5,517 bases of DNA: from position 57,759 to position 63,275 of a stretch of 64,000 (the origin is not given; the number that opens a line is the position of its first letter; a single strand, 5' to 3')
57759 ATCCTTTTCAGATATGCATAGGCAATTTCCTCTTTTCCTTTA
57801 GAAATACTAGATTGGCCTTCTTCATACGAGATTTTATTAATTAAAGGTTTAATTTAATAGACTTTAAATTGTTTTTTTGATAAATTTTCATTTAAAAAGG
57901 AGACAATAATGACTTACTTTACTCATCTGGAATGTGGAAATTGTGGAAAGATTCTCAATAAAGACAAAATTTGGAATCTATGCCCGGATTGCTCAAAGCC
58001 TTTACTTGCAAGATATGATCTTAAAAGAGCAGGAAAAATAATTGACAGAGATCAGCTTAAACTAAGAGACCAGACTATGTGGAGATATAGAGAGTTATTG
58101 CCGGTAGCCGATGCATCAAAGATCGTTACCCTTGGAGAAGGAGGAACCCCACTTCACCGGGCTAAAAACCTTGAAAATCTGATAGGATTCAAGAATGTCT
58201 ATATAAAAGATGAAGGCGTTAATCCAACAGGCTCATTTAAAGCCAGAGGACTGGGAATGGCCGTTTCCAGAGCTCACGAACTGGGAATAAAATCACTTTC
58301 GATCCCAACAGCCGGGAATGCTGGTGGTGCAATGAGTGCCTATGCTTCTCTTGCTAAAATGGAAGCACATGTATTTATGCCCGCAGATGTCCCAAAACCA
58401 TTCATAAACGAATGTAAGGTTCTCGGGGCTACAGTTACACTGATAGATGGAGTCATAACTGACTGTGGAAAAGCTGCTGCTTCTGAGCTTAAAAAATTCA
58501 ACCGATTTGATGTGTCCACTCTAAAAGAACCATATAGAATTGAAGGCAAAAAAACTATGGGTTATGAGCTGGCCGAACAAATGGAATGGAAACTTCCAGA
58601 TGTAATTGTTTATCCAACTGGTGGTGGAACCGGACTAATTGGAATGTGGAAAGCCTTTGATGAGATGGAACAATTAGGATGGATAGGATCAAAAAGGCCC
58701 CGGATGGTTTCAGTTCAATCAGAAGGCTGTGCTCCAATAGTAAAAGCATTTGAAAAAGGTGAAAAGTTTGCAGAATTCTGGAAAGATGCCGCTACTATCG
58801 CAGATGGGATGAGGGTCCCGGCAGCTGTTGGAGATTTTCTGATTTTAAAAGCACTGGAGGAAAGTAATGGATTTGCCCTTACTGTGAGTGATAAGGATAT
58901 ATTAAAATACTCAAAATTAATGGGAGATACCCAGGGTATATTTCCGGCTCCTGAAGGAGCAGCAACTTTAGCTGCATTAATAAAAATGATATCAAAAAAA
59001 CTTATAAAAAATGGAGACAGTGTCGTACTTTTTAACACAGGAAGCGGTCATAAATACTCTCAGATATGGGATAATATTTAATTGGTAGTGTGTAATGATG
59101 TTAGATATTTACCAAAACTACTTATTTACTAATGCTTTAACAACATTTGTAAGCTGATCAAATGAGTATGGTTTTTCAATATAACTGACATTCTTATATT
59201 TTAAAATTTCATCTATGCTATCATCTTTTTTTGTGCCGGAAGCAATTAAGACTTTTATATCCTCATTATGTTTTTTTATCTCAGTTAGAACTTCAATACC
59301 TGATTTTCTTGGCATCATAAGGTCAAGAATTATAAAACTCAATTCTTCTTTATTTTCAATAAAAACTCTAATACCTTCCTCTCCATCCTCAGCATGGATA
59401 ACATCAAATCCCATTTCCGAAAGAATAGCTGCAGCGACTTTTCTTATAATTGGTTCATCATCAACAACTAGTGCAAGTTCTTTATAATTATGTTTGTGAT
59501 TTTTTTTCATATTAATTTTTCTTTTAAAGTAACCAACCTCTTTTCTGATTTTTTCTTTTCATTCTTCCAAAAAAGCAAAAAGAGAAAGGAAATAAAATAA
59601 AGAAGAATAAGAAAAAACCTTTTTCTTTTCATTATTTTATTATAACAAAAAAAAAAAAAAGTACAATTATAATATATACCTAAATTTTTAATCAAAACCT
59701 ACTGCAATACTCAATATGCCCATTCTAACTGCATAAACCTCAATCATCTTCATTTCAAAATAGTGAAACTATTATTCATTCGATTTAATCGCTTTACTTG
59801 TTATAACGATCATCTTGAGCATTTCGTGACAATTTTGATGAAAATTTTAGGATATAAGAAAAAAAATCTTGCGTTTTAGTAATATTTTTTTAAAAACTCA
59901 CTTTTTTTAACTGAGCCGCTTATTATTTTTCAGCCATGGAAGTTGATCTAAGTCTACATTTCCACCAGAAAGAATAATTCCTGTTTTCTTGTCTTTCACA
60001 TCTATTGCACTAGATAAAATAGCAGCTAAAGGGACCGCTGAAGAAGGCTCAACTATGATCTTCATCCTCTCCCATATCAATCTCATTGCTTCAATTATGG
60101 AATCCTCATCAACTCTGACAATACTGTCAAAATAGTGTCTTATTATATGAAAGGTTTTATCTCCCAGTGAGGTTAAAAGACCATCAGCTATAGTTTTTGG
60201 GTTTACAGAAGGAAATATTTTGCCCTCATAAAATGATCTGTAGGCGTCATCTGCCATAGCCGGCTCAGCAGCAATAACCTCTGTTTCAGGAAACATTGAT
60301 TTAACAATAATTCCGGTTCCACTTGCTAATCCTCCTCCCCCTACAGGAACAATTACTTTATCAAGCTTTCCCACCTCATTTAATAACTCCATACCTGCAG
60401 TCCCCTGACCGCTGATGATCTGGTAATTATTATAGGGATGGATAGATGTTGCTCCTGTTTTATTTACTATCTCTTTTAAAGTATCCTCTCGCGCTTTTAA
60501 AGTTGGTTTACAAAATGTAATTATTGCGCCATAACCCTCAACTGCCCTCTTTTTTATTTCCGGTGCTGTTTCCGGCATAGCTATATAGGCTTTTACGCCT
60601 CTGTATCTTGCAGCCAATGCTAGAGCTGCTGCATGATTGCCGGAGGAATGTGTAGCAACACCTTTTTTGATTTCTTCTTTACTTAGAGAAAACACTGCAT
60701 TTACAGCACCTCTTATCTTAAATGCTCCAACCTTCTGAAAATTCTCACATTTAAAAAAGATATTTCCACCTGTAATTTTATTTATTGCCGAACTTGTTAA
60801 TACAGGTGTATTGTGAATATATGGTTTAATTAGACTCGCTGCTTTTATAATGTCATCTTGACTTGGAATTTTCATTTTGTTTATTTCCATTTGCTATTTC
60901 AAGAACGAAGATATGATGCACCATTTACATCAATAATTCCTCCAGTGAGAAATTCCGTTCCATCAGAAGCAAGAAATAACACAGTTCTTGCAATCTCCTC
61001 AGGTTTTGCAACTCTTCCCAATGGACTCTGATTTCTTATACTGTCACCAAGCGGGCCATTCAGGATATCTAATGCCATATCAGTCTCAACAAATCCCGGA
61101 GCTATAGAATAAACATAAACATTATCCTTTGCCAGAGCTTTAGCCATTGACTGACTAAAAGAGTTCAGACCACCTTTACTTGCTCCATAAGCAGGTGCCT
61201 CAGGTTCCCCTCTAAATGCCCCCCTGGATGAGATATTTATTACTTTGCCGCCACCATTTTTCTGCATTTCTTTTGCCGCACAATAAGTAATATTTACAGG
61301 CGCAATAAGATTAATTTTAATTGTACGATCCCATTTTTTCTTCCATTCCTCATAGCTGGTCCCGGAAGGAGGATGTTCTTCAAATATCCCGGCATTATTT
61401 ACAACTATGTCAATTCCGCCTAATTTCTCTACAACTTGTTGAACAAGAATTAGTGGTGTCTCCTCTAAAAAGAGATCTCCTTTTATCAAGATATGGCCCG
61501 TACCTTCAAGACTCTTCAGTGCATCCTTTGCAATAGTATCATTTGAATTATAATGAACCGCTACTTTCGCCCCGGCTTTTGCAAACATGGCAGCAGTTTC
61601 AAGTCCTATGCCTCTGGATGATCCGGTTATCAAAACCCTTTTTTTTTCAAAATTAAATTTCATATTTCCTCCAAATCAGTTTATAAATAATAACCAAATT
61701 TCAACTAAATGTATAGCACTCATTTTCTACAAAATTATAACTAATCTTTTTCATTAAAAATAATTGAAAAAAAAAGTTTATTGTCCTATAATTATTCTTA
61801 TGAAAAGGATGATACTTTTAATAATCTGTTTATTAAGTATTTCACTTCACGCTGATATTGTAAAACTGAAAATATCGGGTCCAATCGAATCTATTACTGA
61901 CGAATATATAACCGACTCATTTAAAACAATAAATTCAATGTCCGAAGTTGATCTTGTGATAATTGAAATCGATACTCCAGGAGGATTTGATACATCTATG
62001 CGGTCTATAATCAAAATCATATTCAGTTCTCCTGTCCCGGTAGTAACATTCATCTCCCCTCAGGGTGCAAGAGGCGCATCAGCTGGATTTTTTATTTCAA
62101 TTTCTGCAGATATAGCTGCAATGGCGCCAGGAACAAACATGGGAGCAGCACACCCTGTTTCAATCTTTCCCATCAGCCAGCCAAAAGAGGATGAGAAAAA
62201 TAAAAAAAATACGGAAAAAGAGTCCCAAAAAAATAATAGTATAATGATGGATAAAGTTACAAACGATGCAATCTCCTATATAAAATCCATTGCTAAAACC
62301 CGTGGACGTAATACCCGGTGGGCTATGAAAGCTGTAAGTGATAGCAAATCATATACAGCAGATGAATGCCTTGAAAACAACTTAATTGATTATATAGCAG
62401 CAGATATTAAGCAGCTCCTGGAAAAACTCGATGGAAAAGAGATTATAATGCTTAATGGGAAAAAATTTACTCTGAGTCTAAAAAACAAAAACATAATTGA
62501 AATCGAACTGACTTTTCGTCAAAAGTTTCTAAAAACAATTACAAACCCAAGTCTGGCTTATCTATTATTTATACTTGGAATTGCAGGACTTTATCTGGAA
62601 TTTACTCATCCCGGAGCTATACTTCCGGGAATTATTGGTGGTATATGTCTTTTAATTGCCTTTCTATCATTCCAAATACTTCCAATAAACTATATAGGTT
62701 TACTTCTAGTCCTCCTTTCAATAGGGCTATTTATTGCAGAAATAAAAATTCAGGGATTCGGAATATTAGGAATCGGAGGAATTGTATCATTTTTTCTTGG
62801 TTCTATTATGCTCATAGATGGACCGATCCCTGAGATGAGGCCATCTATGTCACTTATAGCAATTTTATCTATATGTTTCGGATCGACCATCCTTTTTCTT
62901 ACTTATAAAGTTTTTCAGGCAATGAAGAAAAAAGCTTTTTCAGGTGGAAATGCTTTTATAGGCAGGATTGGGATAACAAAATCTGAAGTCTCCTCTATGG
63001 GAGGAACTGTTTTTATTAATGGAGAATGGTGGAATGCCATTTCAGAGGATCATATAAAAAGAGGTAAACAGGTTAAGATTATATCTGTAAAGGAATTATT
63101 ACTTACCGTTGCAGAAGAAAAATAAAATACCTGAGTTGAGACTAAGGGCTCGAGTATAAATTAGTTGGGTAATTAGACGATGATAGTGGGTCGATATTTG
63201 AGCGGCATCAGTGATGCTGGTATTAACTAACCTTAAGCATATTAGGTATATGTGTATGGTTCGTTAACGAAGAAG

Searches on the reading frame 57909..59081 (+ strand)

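Call 13: search_protein_families(library=pfam, proteins=[window:57909-59081:+], max_evalue=0.001)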
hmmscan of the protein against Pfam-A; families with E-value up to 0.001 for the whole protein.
window:57909-59081:+ (390 aa): 1 family
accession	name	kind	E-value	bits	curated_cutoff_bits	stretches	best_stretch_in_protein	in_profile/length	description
PF00291.31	PALP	-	1.6e-70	238.2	35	1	73-378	1-295/295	Pyridoxal-phosphate dependent enzyme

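Call 42: search_protein_families(library=ncbifam, proteins=[window:57909-59081:+], max_evalue=0.00001)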
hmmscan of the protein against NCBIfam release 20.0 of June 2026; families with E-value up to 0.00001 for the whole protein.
window:57909-59081:+ (390 aa): 35 families (the best 25 are shown)
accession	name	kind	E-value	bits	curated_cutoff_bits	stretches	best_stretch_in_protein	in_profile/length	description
NF006050.0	PRK08197.1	equivalog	3.9e-175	582.5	303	1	1-387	3-388/406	threonine synthase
NF004170.0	PRK05638.1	equivalog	9.4e-59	199.1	421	1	7-383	2-358/442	threonine synthase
TIGR00260.1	thrC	equivalog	7.6e-53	179.8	167.1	1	57-381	1-336/340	threonine synthase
NF006205.0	PRK08329.1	equivalog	3e-48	164.6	358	1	7-382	2-345/347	threonine synthase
NF004996.0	PRK06381.1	equivalog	5.4e-43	147.2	266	1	78-378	14-316/319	threonine synthase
NF005035.0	PRK06450.1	equivalog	3.8e-40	137.8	301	1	9-382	6-336/338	threonine synthase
TIGR03844.1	cysteate_syn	equivalog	3e-25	88.9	324.9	1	7-382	3-381/398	cysteate synthase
NF006390.0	PRK08639.1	equivalog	7.1e-24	84.5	421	1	79-379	25-313/418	threonine ammonia-lyase IlvA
TIGR01127.1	ilvA_1Cterm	equivalog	1e-23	84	378.75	1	80-373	1-278/380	threonine ammonia-lyase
NF006094.0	PRK08246.1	subfamily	1.7e-20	73.7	331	1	80-358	24-283/310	serine/threonine dehydratase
TIGR01415.1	trpB_rel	hypoth_equivalog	6.1e-20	71.3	518.85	1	79-159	68-150/419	TrpB-like pyridoxal phosphate-dependent enzyme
TIGR02079.1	THD1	equivalog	2.7e-19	69.2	440.55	1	79-374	16-300/410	threonine ammonia-lyase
NF009057.0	PRK12391.1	equivalog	3.1e-19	68.9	366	1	80-158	80-160/441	TrpB-like pyridoxal phosphate-dependent enzyme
NF006389.0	PRK08638.1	equivalog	4e-17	62.1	453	1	67-378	15-313/333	bifunctional threonine ammonia-lyase/L-serine ammonia-lyase TdcB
NF005292.0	PRK06815.1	equivalog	9.3e-17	61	371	1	78-345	20-275/320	threonine/serine dehydratase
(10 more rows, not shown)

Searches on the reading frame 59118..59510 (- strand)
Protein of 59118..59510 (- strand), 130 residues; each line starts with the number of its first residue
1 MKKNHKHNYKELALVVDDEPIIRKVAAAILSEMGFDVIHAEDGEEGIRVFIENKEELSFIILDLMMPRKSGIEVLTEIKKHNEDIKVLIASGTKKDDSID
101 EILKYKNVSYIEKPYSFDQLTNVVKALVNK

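Call 31: search_protein_families(library=pfam, proteins=[window:59118-59510:-], max_evalue=0.00001)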
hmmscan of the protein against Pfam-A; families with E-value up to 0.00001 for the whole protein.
window:59118-59510:- (130 aa): 1 family
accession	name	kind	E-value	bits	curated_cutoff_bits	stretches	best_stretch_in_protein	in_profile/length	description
PF00072.30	Response_reg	-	2.8e-23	82.6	30.2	1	14-124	2-110/111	Response regulator receiver domain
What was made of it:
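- On Cognate histidine kinase / response regulator pair: A stand-alone receiver at 59118..59510 is an alternative partner (call 31).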

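Call 42: search_protein_families(library=ncbifam, proteins=[window:59118-59510:-], max_evalue=0.00001)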
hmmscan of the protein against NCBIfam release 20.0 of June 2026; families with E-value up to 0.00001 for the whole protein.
window:59118-59510:- (130 aa): 83 families (the best 25 are shown)
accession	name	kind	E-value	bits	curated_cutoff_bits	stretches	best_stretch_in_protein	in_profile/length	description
NF046020.1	HisKinCckABruc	equivalog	6.5e-19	67.3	1000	1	11-128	750-867/868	cell cycle histidine kinase CckA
NF045944.1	ResRegRpaBCyano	equivalog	1.2e-18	67.3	330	1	14-128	1-112/229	response regulator transcription factor RpaB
NF046026.1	HisKinCckACaul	equivalog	3.4e-18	65.1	1000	1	14-127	562-675/678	cell cycle histidine kinase CckA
NF051850.1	RespRegRprY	equivalog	4.5e-17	62.2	370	1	14-128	9-120/234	response regulator transcription factor RprY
TIGR02154.1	PhoB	equivalog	7.8e-17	61.3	296.2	1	13-128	5-120/226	phosphate regulon transcriptional regulator PhoB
NF051870.1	NAssimRespRegNtrX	equivalog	5.5e-16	58.5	600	1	14-126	5-117/452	nitrogen assimilation response regulator NtrX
NF008469.0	PRK11361.1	equivalog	6e-16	58.2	714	1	13-125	7-117/461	acetoacetate metabolism transcriptional regulator AtoC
NF040534.1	resp_reg_YycF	equivalog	1.3e-15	57.3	340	1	14-127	4-114/231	response regulator YycF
NF007969.0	PRK10693.1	equivalog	2.2e-15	56.5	329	1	13-120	10-116/337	two-component system response regulator RssB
NF045505.1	RR_RssB_Pseudo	equivalog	3.2e-15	56.1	700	1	9-115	4-108/394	two-component system response regulator RssB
NF053854.1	RespRegPhoBBctds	equivalog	7.4e-15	54.9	270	1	14-129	2-116/225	two-component system response regulator PhoB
NF007005.1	PRK09468.1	equivalog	1.9e-14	53.7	331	1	12-128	5-119/237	osmolarity response regulator transcription factor OmpR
NF045717.1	DVU0259_DivK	exception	2.7e-14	53.4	160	1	13-128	5-116/117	DVU0259 family response regulator domain-containing protein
NF040689.1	MtrAB_MtrA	equivalog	2.9e-14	52.9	300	1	14-127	2-112/219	MtrAB system response regulator MtrA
NF041367.1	CheY_Halo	equivalog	6.9e-14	52.2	200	1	14-125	2-111/114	chemotaxis protein CheY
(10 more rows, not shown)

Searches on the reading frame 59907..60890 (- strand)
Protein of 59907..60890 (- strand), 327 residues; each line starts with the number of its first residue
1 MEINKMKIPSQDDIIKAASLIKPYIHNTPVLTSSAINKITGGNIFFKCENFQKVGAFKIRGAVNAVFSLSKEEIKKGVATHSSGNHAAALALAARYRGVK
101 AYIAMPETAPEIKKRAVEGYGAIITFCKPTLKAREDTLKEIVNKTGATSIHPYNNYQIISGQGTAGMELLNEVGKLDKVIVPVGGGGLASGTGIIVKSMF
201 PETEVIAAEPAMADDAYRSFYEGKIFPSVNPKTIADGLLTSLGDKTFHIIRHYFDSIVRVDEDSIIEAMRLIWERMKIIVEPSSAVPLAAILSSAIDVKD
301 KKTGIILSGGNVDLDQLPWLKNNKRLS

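Call 13: search_protein_families(library=pfam, proteins=[window:59907-60890:-], max_evalue=0.001)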
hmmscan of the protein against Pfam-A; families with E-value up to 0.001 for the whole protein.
window:59907-60890:- (327 aa): 1 family
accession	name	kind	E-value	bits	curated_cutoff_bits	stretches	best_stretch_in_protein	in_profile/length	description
PF00291.31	PALP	-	1.8e-78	264.3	35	1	22-309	2-295/295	Pyridoxal-phosphate dependent enzyme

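Call 42: search_protein_families(library=ncbifam, proteins=[window:59907-60890:-], max_evalue=0.00001)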
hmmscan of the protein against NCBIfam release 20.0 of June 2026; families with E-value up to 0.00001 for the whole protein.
window:59907-60890:- (327 aa): 36 families (the best 25 are shown)
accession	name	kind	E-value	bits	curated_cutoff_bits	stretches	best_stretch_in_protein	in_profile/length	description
NF045641.2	BHydaspDhtseBhcB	equivalog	1.3e-134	448.2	550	1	8-319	1-312/312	beta-hydroxyaspartate dehydratase BhcB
NF005454.0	PRK07048.1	equivalog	2.4e-110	368.7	452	1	5-317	3-316/324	threo-3-hydroxy-L-aspartate ammonia-lyase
TIGR01127.1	ilvA_1Cterm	equivalog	4e-86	289.4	378.75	1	28-317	1-291/380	threonine ammonia-lyase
NF006389.0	PRK08638.1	equivalog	4e-81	272.5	453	1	2-317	2-320/333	bifunctional threonine ammonia-lyase/L-serine ammonia-lyase TdcB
NF005147.0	PRK06608.1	equivalog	5.2e-78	262.2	380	1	6-317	3-316/339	serine/threonine dehydratase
NF005292.0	PRK06815.1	equivalog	1.9e-77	260.5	371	1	12-317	6-313/320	threonine/serine dehydratase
NF005600.0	PRK07334.1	equivalog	3.4e-75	253.1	496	1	10-314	11-314/408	threonine ammonia-lyase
NF005680.0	PRK07476.1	equivalog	1.4e-69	234.6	413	1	10-316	6-315/326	hydroxyectoine utilization dehydratase EutB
NF006094.0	PRK08246.1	subfamily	2.6e-68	230.7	331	1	8-317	4-309/310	serine/threonine dehydratase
TIGR01124.1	ilvA_2Cterm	equivalog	6.5e-65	219.6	411.3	1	26-320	16-314/499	threonine ammonia-lyase, biosynthetic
NF006674.0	PRK09224.1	subfamily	8.2e-65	219.4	577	1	26-320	24-322/508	threonine ammonia-lyase IlvA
NF006390.0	PRK08639.1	equivalog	1.3e-62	212.1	421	1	8-320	6-323/418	threonine ammonia-lyase IlvA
TIGR02991.1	ectoine_eutB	equivalog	3.1e-60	203.8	413.35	1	12-315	4-309/317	hydroxyectoine utilization dehydratase EutB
TIGR02079.1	THD1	equivalog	3e-57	194.3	440.55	1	12-319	1-314/410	threonine ammonia-lyase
NF009130.0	PRK12483.1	subfamily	6.5e-56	190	801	1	27-320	37-334/521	threonine ammonia-lyase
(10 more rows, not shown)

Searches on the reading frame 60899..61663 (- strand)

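Call 13: search_protein_families(library=pfam, proteins=[window:60899-61663:-], max_evalue=0.001)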
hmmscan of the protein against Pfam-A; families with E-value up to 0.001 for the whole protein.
window:60899-61663:- (254 aa): 3 families
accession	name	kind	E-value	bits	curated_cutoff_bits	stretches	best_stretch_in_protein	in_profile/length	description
PF13561.12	adh_short_C2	-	1.1e-51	176.1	27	1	16-248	5-233/236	Enoyl-(Acyl carrier protein) reductase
PF00106.31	adh_short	-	4.2e-49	167.1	26.6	1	8-197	1-187/195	short chain dehydrogenase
PF08659.16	KR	-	0.00011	22.6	22.6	1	10-190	3-176/180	KR domain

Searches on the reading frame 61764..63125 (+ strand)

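Call 13: search_protein_families(library=pfam, proteins=[window:61764-63125:+], max_evalue=0.001)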
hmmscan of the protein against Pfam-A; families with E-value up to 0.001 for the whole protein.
window:61764-63125:+ (453 aa): 3 families
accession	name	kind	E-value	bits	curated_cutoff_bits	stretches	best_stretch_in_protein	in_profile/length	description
PF24961.1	NfeD_membrane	-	6.8e-28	97.5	26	1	264-381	2-118/119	NfeD integral membrane domain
PF25145.1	NfeD1b_N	-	1.9e-14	54.1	40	1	35-132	5-98/189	NfeD1b, N-terminal domain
PF01957.25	NfeD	-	3.4e-10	40.4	29.1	1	396-450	2-56/57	NfeD-like C-terminal, partner-binding domain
